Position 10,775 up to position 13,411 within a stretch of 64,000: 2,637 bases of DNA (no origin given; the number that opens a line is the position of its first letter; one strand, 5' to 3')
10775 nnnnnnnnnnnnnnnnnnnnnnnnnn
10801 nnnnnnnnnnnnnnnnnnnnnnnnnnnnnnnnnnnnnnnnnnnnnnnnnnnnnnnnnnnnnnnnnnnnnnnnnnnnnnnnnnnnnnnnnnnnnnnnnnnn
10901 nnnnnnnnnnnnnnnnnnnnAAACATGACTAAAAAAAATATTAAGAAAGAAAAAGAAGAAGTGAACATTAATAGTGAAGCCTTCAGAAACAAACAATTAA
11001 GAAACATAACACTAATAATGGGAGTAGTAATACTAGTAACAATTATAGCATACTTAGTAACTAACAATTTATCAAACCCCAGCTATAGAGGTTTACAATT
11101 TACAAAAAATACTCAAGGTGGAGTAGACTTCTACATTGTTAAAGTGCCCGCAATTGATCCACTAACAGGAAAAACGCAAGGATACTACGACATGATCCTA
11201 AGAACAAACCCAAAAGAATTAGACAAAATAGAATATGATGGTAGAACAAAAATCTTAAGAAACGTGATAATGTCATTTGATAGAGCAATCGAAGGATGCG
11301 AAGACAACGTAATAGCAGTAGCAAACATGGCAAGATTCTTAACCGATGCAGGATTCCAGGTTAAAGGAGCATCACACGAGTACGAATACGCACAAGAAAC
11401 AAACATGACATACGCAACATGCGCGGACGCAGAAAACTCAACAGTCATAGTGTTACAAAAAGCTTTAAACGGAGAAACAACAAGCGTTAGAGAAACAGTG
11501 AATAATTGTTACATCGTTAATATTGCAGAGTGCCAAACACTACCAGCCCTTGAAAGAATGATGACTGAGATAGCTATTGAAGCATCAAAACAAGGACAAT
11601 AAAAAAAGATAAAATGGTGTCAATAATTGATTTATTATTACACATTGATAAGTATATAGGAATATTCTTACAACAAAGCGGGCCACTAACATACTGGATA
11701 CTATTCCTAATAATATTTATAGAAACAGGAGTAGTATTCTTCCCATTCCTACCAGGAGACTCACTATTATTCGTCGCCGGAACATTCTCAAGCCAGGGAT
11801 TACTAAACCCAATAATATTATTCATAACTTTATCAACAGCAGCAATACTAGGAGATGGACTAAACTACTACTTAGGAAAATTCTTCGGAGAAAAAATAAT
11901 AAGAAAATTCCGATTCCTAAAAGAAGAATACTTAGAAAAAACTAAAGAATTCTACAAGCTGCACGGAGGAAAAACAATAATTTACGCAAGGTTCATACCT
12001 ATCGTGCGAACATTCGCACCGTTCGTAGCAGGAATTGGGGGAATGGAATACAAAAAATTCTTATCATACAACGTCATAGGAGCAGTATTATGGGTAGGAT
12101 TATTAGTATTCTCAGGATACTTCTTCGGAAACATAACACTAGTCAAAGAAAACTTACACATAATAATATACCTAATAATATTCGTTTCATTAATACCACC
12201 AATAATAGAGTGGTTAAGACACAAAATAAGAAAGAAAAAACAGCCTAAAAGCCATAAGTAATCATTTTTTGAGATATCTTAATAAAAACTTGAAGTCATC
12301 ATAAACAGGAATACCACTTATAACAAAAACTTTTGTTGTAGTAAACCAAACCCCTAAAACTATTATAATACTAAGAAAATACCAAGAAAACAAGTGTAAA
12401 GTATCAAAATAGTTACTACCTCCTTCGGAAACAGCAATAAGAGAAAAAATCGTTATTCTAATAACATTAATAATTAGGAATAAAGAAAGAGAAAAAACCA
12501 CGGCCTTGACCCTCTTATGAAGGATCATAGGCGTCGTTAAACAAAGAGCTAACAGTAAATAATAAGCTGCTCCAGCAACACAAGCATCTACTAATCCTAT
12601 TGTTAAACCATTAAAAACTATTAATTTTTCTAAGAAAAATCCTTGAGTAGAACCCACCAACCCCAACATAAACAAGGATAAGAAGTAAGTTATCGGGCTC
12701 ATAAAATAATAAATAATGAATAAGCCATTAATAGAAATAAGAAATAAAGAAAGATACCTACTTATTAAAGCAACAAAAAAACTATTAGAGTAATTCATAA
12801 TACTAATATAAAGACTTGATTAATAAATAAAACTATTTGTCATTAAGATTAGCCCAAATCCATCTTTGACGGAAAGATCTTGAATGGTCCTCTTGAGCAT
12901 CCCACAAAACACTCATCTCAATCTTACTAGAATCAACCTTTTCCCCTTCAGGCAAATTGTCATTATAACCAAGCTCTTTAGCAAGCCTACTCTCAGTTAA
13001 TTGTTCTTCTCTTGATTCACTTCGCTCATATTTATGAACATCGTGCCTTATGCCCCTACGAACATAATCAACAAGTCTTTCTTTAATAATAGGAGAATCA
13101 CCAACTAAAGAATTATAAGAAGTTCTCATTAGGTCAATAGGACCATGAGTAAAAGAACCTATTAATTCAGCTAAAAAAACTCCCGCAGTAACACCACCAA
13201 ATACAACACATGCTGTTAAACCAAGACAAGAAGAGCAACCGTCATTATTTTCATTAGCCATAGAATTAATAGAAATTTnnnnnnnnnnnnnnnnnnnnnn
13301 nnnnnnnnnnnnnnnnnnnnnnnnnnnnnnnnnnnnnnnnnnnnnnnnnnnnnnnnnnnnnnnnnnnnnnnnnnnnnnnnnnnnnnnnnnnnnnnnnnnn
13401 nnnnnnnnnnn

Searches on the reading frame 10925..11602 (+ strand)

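Call 13: search_protein_families(library=pfam, proteins=[window:10925-11602:+], max_evalue=0.1)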
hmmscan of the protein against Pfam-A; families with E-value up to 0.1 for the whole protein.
window:10925-11602:+ (225 aa): 2 families
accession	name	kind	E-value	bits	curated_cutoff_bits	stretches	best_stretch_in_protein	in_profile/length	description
PF01225.30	Mur_ligase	-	0.034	14.9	21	1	130-194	10-77/95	Mur ligase family, catalytic domain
PF13399.11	LytR_C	-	0.097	14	22.2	0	133-191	17-72/86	LytR cell envelope-related transcriptional attenuator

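Call 90: search_protein_families(library=ncbifam, proteins=[window:10925-11602:+], max_evalue=0.1)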
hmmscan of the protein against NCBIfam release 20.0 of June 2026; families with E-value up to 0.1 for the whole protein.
window:10925-11602:+ (225 aa): 1 family
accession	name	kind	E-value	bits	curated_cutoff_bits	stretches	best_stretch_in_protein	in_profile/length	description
NF052597.1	FILTED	domain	0.0066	16.8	40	1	4-52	27-76/110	FILTED domain-containing surface protein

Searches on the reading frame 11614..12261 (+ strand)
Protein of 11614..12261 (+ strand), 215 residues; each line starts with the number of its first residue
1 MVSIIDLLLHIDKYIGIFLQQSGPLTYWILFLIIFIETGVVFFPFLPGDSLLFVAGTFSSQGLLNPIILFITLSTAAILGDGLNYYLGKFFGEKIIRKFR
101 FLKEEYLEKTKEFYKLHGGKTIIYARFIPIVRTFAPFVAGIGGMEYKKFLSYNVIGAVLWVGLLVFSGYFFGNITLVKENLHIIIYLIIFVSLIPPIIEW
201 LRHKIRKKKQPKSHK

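Call 13: search_protein_families(library=pfam, proteins=[window:11614-12261:+], max_evalue=0.1)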
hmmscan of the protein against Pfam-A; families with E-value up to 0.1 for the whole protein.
window:11614-12261:+ (215 aa): 1 family
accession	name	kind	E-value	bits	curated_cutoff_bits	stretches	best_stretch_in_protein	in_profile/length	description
PF09335.16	VTT_dom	-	4e-23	82.7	33.9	1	46-169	1-122/123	VTT domain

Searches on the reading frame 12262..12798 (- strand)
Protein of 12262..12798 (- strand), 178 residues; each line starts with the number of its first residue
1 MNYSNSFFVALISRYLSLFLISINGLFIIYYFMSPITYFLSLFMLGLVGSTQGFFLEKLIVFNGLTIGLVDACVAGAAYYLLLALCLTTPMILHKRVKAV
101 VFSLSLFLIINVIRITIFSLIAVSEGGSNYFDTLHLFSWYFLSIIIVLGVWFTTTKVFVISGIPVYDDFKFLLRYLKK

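Call 13: search_protein_families(library=pfam, proteins=[window:12262-12798:-], max_evalue=0.1)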
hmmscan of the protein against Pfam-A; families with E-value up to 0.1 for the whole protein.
window:12262-12798:- (178 aa): 0 families

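Call 61: search_protein_families(library=pfam, proteins=[window:12262-12798:-], max_evalue=0.1)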
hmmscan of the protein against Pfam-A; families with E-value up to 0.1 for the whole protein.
window:12262-12798:- (178 aa): 0 families

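Call 90: search_protein_families(library=ncbifam, proteins=[window:12262-12798:-], max_evalue=0.1)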
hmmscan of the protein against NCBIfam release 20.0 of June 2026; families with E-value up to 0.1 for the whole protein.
window:12262-12798:- (178 aa): 7 families
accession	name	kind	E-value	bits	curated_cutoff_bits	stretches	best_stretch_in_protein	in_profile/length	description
NF033505.2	paceosortase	exception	6.7e-45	153.2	80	1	9-174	2-164/167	pacearchaeosortase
TIGR04178.1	exo_archaeo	signature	9.8e-06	25.8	23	1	71-152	5-90/97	exosortase/archaeosortase family protein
NF046081.1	exosort_XrtX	exception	0.00025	21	170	1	58-155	63-159/168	exosortase X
NF045528.1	heimosortase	equivalog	0.0059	16.6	130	1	68-124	87-142/199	heimdallarchaeosortase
NF012138.0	exosort_XrtR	exception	0.0085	16.2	150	1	72-150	71-145/160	exosortase R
TIGR04300.1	exosort_XrtM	exception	0.013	15.9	125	1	22-152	10-137/150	exosortase family protein XrtM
TIGR04177.1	exosort_XrtH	exception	0.024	14.6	86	1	61-153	60-150/158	exosortase H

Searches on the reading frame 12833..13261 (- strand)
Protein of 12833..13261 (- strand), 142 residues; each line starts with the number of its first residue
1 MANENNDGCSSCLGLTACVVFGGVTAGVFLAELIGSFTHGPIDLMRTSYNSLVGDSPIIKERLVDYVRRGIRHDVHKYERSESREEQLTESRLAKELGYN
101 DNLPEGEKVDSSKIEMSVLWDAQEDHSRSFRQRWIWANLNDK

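Call 13: search_protein_families(library=pfam, proteins=[window:12833-13261:-], max_evalue=0.1)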
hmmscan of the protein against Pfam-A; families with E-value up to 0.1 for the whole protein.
window:12833-13261:- (142 aa): 0 families

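Call 90: search_protein_families(library=ncbifam, proteins=[window:12833-13261:-], max_evalue=0.1)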
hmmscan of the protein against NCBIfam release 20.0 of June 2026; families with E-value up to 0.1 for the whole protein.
window:12833-13261:- (142 aa): 2 families
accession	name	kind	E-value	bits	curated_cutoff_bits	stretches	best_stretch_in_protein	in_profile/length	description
NF006175.0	PRK08311.2-3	subfamily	0.0035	16.9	244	1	58-92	82-116/244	RNA polymerase sigma factor SigI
NF006172.0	PRK08311.1-3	equivalog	0.048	13.5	318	1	58-101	89-133/248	RNA polymerase sigma factor SigI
